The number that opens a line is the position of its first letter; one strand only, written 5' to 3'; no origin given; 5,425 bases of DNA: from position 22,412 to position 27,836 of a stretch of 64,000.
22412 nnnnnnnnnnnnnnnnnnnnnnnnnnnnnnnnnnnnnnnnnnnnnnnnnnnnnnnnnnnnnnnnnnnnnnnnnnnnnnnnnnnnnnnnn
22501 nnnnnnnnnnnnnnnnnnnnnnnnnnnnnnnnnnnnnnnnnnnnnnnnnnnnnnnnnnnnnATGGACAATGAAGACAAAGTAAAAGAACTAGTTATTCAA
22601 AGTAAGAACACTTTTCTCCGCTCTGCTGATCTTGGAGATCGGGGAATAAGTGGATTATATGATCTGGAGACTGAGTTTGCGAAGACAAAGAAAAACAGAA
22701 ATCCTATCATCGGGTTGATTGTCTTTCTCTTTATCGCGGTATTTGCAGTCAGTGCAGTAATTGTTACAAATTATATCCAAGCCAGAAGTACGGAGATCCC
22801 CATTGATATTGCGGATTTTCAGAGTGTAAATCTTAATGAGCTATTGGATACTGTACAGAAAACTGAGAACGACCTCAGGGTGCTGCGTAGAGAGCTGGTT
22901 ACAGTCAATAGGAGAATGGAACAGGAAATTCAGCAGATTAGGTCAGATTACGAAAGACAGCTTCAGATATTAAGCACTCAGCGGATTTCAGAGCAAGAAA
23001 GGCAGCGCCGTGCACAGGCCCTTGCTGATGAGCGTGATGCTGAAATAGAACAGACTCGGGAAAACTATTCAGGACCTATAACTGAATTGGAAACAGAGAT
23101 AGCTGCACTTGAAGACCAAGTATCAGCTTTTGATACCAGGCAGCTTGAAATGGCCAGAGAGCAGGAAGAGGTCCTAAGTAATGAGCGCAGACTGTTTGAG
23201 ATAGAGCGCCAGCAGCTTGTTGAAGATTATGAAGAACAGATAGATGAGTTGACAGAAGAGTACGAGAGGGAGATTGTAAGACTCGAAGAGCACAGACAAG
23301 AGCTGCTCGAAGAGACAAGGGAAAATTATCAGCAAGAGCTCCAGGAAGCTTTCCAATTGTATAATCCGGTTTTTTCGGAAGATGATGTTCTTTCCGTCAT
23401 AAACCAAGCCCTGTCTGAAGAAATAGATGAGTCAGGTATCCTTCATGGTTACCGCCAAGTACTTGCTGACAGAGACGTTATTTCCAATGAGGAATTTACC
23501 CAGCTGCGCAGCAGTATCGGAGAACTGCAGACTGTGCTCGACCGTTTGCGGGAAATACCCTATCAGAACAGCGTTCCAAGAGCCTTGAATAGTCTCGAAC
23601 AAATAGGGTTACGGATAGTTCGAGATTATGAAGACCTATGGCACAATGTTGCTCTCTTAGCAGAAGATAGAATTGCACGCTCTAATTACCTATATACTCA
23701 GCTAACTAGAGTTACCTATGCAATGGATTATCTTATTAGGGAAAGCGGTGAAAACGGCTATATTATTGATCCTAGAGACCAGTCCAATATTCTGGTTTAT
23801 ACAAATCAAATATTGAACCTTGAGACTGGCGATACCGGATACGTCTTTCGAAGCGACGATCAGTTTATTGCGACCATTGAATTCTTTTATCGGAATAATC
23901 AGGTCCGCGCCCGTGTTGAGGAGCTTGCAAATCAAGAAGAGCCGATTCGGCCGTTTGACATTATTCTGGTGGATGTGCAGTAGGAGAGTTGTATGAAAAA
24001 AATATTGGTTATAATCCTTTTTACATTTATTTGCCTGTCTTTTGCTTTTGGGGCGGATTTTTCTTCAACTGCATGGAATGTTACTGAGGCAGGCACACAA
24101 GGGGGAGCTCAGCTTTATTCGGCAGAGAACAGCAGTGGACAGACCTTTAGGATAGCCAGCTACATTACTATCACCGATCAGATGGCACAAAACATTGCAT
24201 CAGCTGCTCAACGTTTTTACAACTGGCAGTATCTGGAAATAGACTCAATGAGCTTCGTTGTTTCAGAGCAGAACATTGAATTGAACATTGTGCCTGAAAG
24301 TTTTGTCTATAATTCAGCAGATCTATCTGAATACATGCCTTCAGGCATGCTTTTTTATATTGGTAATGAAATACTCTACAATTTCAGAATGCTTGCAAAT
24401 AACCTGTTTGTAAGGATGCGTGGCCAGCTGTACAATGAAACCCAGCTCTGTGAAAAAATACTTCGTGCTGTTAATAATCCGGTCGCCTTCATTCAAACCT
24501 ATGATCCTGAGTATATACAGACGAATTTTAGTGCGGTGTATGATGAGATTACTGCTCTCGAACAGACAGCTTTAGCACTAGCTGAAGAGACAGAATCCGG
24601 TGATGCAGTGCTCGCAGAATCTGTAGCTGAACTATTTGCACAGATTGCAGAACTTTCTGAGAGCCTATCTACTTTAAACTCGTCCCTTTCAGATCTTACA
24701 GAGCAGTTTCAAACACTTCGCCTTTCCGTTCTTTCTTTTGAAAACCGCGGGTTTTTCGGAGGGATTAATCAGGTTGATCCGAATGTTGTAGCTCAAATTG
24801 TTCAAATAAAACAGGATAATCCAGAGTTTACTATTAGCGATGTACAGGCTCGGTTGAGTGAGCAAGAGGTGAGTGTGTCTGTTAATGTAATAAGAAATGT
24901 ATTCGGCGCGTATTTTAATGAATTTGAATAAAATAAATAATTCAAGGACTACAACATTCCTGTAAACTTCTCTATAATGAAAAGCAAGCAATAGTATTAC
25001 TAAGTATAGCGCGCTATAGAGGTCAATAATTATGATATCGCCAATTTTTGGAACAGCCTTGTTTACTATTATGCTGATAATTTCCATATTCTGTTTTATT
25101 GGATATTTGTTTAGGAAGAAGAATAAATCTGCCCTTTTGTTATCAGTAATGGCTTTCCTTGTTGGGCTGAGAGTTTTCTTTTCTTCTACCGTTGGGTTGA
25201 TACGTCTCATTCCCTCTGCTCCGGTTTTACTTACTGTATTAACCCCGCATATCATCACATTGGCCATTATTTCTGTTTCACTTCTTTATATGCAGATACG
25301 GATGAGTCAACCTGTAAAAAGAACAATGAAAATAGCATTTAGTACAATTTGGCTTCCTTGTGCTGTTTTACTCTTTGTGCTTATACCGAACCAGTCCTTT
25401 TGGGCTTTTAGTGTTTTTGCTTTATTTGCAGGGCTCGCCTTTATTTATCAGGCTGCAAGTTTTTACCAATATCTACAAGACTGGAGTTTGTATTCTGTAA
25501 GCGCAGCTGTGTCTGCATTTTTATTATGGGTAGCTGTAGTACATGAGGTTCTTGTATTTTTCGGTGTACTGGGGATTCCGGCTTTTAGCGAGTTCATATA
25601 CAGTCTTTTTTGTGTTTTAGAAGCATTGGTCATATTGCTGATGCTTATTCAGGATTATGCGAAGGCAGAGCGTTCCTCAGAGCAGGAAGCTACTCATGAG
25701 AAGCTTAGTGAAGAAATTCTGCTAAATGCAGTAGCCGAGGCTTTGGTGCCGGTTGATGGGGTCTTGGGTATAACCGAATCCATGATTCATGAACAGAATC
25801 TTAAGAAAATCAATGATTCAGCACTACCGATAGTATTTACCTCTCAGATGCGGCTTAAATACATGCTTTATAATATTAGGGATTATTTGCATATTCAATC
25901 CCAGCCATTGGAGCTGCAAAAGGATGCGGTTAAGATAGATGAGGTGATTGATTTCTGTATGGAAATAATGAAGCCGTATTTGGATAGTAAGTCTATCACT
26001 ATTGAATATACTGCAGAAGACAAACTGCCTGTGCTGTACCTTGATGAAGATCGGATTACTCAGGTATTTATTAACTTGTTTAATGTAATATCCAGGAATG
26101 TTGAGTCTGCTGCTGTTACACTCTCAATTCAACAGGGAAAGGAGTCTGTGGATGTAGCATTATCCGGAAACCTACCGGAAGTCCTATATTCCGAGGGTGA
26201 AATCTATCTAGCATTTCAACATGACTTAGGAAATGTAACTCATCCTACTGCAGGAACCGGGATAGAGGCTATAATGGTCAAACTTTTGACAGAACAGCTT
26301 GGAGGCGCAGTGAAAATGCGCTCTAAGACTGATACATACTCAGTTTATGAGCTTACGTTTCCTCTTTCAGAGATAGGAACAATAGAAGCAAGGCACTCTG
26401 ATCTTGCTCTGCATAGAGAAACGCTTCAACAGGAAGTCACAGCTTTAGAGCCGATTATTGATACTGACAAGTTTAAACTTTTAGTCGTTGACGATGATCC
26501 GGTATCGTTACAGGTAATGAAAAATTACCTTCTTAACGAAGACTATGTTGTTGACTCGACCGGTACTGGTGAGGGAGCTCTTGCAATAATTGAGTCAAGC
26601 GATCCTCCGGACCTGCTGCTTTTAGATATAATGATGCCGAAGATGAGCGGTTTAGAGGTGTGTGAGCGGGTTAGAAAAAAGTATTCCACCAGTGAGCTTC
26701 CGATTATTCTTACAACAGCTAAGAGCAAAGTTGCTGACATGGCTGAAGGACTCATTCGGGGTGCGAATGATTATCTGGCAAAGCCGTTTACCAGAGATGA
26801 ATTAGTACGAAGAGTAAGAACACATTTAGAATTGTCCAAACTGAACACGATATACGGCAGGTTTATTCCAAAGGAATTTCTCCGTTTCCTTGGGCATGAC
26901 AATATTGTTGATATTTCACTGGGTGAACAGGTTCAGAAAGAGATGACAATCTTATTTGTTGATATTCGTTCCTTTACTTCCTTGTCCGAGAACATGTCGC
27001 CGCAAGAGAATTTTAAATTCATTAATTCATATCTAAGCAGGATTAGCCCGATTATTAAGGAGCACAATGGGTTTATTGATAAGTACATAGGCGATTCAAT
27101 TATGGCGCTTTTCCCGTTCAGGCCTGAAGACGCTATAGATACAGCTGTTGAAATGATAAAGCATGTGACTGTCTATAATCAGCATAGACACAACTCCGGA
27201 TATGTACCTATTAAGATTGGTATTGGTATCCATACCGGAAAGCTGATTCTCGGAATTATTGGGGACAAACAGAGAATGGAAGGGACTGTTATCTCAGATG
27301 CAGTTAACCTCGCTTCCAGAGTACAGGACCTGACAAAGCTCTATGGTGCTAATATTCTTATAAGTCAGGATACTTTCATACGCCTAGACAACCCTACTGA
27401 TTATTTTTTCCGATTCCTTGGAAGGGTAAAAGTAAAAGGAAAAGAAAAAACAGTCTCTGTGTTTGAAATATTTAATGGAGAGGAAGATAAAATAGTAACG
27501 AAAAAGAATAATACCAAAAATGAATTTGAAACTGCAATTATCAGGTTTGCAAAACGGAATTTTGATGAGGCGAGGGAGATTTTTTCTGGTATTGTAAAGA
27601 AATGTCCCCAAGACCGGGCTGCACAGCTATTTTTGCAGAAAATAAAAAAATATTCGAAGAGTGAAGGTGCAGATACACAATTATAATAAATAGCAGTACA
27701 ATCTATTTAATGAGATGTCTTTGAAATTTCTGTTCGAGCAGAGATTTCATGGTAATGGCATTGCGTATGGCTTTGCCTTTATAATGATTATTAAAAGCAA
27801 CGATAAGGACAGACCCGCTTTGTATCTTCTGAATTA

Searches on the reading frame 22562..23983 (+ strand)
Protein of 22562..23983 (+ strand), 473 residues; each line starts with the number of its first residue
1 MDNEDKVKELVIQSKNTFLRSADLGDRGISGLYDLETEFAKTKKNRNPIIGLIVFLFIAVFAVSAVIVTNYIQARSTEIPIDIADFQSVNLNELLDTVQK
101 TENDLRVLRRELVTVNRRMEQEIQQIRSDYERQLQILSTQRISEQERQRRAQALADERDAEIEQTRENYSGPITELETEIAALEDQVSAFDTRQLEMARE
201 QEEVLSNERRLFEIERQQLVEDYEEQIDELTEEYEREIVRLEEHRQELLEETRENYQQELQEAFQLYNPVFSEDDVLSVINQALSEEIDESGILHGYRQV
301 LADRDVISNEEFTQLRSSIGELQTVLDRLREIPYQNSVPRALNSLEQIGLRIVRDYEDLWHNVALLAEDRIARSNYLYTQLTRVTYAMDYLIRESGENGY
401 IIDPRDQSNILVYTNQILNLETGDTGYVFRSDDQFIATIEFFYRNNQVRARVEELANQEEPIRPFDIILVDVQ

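Call 73: search_protein_families(library=pfam, proteins=[window:22562-23983:+], max_evalue=0.001)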
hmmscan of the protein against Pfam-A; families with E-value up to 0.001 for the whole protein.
window:22562-23983:+ (473 aa): 1 family
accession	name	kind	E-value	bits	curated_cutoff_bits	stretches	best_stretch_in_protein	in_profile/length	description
PF07352.17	Phage_Mu_Gam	-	0.00049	20.5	28.3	0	146-197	13-65/149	Bacteriophage Mu Gam like protein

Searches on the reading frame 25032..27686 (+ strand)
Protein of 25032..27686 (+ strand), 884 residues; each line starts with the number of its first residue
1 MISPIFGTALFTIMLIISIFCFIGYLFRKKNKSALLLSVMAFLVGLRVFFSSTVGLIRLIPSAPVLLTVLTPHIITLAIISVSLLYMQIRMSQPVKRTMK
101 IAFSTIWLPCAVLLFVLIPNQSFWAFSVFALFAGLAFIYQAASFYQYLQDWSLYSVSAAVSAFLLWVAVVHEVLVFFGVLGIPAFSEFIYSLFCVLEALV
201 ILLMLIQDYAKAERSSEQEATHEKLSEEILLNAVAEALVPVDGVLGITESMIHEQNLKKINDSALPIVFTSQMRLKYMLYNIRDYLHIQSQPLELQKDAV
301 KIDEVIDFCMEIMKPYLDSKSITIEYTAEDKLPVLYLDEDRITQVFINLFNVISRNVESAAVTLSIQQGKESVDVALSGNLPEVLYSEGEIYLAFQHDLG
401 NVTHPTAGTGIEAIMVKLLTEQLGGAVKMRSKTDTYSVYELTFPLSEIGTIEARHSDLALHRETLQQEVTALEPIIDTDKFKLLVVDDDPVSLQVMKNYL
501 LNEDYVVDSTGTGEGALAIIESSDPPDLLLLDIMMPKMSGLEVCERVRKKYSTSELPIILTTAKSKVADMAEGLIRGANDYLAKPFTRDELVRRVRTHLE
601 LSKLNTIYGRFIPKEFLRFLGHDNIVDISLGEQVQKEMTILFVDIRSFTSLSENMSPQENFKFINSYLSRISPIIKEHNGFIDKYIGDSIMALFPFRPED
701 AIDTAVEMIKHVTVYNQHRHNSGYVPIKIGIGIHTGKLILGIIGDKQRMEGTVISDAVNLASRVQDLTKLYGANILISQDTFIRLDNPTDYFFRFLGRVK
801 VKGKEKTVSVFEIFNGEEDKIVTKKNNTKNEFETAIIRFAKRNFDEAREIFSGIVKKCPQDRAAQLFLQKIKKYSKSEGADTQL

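Call 73: search_protein_families(library=pfam, proteins=[window:25032-27686:+], max_evalue=0.001)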
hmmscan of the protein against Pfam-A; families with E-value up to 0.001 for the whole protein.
window:25032-27686:+ (884 aa): 3 families
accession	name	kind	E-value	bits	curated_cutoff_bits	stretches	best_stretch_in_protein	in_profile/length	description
PF00072.30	Response_reg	-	3.6e-29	101.6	30.2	1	484-596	2-111/111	Response regulator receiver domain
PF00211.25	Guanylate_cyc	-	1.8e-21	77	21.9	1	634-808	5-177/183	Adenylate and Guanylate cyclase catalytic domain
PF00990.26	GGDEF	-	0.00028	21.1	23.8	0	633-734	28-132/161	Diguanylate cyclase, GGDEF domain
